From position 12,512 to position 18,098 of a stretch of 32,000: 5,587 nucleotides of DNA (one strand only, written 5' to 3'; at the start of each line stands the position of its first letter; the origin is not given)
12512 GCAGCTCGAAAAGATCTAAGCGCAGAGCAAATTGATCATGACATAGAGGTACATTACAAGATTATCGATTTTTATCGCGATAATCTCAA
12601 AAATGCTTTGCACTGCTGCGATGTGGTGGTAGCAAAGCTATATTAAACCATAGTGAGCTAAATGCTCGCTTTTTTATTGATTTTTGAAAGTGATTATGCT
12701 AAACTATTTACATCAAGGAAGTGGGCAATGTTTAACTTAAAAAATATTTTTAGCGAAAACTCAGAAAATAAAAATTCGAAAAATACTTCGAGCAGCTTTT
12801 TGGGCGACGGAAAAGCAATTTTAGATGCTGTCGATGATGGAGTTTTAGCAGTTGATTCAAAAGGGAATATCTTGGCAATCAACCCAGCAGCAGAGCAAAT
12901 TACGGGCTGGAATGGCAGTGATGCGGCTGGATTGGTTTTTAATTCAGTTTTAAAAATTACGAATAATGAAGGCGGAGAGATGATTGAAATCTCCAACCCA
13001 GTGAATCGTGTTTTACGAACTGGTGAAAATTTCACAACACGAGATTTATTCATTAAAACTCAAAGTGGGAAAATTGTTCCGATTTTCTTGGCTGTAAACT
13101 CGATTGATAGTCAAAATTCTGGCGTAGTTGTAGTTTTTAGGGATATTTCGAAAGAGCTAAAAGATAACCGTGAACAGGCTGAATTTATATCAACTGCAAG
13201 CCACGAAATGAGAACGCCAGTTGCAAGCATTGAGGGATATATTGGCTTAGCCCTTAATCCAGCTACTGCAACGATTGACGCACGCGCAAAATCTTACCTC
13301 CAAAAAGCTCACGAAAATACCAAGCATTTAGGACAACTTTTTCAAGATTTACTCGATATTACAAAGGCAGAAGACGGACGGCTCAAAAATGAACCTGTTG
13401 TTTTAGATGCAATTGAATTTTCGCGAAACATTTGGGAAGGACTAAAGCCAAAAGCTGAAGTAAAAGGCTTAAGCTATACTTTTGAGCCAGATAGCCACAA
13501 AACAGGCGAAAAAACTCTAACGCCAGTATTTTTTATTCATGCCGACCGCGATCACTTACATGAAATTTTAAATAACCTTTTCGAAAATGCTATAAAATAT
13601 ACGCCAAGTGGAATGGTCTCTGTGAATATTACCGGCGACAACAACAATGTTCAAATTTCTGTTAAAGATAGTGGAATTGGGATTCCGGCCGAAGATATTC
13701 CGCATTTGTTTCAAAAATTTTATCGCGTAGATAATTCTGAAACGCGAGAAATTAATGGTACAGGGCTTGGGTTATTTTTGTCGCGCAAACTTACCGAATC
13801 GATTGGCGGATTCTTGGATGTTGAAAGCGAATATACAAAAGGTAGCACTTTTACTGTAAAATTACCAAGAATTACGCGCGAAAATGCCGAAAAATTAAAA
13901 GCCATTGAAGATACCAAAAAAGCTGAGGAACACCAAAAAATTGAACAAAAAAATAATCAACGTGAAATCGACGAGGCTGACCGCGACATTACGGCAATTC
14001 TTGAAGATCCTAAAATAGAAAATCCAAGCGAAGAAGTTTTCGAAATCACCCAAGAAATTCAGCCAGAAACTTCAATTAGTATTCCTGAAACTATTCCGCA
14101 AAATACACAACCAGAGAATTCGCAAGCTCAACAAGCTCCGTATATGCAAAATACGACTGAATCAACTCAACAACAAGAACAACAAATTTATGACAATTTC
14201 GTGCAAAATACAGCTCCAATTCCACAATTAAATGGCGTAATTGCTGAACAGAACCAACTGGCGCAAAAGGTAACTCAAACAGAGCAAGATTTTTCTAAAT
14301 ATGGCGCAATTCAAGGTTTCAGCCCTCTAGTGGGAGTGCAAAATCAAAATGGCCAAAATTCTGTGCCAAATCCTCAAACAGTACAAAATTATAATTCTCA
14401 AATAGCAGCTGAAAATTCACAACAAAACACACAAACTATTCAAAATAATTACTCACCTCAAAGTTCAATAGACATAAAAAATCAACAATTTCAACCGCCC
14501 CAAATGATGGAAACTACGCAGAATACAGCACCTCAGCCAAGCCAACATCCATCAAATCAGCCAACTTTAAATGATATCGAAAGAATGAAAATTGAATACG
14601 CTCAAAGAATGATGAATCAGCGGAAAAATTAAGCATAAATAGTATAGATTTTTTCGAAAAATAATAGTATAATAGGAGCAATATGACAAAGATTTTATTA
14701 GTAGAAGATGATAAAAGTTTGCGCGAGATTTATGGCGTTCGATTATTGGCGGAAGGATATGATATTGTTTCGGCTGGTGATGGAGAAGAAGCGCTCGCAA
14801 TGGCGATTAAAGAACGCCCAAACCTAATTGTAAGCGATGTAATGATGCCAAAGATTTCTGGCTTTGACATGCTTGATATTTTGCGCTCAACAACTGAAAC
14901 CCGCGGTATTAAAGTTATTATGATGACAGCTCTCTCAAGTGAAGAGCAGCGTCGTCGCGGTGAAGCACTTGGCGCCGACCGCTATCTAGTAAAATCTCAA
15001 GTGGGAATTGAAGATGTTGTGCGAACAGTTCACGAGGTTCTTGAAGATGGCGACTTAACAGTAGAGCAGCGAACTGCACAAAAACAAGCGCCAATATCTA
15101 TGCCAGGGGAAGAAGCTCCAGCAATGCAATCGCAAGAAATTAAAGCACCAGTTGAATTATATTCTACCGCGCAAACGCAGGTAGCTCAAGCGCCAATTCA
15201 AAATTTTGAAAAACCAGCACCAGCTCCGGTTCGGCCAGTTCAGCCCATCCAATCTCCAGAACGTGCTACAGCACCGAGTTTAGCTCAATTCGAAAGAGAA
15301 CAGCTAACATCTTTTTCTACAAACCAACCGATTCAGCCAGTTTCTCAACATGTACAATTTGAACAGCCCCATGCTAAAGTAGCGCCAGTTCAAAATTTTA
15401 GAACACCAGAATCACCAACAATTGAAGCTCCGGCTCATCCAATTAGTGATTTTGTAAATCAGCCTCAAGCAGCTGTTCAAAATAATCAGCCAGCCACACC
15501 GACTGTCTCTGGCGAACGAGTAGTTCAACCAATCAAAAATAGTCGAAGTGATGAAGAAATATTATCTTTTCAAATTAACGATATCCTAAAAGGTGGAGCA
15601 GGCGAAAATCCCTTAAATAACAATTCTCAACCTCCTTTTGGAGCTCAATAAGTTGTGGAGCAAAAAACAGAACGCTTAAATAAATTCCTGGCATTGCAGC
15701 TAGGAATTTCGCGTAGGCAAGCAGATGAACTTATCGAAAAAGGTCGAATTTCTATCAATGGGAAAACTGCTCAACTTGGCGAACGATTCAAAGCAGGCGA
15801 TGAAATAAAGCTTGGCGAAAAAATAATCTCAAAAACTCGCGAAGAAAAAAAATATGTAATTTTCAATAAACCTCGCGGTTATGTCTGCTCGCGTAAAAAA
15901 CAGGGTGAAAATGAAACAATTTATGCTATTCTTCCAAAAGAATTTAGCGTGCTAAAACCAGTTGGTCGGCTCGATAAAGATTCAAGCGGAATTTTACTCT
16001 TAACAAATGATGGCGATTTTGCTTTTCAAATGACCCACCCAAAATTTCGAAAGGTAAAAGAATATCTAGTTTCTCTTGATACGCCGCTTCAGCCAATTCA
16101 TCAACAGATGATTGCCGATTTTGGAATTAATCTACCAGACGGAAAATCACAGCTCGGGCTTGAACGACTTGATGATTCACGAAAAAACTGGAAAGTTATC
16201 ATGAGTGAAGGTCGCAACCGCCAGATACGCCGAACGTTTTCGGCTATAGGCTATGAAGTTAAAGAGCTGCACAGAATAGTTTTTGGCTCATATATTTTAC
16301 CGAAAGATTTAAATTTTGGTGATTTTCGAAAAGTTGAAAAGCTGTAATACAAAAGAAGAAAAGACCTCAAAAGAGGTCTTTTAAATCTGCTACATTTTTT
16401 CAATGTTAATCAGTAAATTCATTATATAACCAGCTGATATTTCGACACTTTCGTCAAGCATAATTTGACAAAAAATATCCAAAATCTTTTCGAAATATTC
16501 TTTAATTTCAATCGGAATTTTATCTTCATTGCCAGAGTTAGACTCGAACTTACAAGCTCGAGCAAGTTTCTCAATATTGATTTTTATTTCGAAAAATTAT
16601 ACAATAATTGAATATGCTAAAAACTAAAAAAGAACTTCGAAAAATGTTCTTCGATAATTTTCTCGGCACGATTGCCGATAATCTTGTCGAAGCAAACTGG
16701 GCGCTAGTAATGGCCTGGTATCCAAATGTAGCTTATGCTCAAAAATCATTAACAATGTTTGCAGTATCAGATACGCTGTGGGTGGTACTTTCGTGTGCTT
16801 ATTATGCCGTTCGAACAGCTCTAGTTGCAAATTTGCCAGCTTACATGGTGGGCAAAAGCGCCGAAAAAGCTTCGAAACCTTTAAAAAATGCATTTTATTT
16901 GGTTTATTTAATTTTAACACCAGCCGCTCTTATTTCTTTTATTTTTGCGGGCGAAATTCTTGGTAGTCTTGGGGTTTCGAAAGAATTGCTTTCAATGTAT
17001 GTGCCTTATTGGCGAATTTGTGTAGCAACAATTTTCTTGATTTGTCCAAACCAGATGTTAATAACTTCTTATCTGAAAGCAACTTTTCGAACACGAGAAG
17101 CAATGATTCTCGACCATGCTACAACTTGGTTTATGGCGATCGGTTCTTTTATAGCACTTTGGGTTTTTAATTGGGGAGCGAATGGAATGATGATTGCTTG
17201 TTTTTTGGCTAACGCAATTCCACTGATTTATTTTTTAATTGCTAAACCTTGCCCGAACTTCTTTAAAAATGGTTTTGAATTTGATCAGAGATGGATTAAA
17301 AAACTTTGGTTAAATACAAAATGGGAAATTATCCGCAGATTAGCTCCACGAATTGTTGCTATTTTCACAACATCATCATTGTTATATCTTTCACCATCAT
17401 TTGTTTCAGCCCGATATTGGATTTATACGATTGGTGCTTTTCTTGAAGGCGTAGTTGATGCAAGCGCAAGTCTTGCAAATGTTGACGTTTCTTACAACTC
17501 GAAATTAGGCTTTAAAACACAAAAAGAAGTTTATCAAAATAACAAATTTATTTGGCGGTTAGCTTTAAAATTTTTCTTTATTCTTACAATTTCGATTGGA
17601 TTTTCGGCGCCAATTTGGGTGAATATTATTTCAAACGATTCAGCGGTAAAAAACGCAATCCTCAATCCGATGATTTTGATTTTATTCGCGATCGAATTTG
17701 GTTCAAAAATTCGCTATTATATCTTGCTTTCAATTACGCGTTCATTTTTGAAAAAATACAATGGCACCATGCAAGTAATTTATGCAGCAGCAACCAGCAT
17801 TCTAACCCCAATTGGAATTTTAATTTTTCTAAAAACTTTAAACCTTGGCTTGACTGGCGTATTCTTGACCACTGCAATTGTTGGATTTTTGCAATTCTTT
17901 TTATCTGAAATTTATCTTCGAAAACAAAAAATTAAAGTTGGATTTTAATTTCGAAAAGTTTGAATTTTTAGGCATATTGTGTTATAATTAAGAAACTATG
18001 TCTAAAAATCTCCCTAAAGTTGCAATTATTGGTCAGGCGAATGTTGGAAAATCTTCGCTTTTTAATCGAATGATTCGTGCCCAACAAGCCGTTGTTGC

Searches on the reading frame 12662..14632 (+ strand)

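Call 25: search_protein_families(library=pfam, proteins=[window:12662-14632:+], max_evalue=0.001)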
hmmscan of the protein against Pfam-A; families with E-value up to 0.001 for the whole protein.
window:12662-14632:+ (656 aa): 8 families
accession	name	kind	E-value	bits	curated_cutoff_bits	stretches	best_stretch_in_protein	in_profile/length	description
PF02518.31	HATPase_c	-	2.9e-30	105.4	26.4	1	295-403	2-109/111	Histidine kinase-, DNA gyrase B-, and HSP90-like ATPase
PF00989.32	PAS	-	4.6e-13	49.6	22.6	1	49-162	2-113/113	PAS fold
PF00512.31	HisKA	-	1.1e-12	48.3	26.9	1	172-239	2-66/66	His Kinase A (phospho-acceptor) domain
PF08448.16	PAS_4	-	4.8e-07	30.4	23.1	1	54-164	1-107/110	PAS fold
PF13188.13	PAS_8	-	2.8e-06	27.5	21.8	1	51-89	4-39/65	PAS domain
PF13581.12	HATPase_c_2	-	8.7e-06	26.2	27.4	1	299-381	36-112/127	Histidine kinase-like ATPase domain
PF13426.13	PAS_9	-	2e-05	25.3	27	1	59-163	2-102/103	PAS domain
PF13589.12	HATPase_c_3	-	0.0003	21.3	25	0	319-428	20-131/137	Histidine kinase-, DNA gyrase B-, and HSP90-like ATPase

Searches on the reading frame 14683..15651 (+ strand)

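Call 25: search_protein_families(library=pfam, proteins=[window:14683-15651:+], max_evalue=0.001)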
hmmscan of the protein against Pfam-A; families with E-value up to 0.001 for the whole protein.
window:14683-15651:+ (322 aa): 1 family
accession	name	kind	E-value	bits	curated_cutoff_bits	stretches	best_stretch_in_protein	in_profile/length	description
PF00072.30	Response_reg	-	8.5e-21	74.6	30.2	1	4-105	1-100/111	Response regulator receiver domain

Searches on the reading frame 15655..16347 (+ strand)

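Call 25: search_protein_families(library=pfam, proteins=[window:15655-16347:+], max_evalue=0.001)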
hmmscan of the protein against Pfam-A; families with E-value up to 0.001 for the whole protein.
window:15655-16347:+ (230 aa): 2 families
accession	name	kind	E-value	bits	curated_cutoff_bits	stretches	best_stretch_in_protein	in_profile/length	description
PF00849.27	PseudoU_synth_2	-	1e-20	75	26.8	1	66-197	1-152/152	RNA pseudouridylate synthase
PF01479.30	S4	-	7.5e-12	45.2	22.8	1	6-51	1-48/48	S4 domain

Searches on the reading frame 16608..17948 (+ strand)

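Call 25: search_protein_families(library=pfam, proteins=[window:16608-17948:+], max_evalue=0.001)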
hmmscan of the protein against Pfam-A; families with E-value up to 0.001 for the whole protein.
window:16608-17948:+ (446 aa): 1 family
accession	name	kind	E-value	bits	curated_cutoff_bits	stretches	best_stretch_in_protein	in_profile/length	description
PF01554.23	MatE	-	8.2e-05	22.8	24.9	1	44-168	24-147/161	MatE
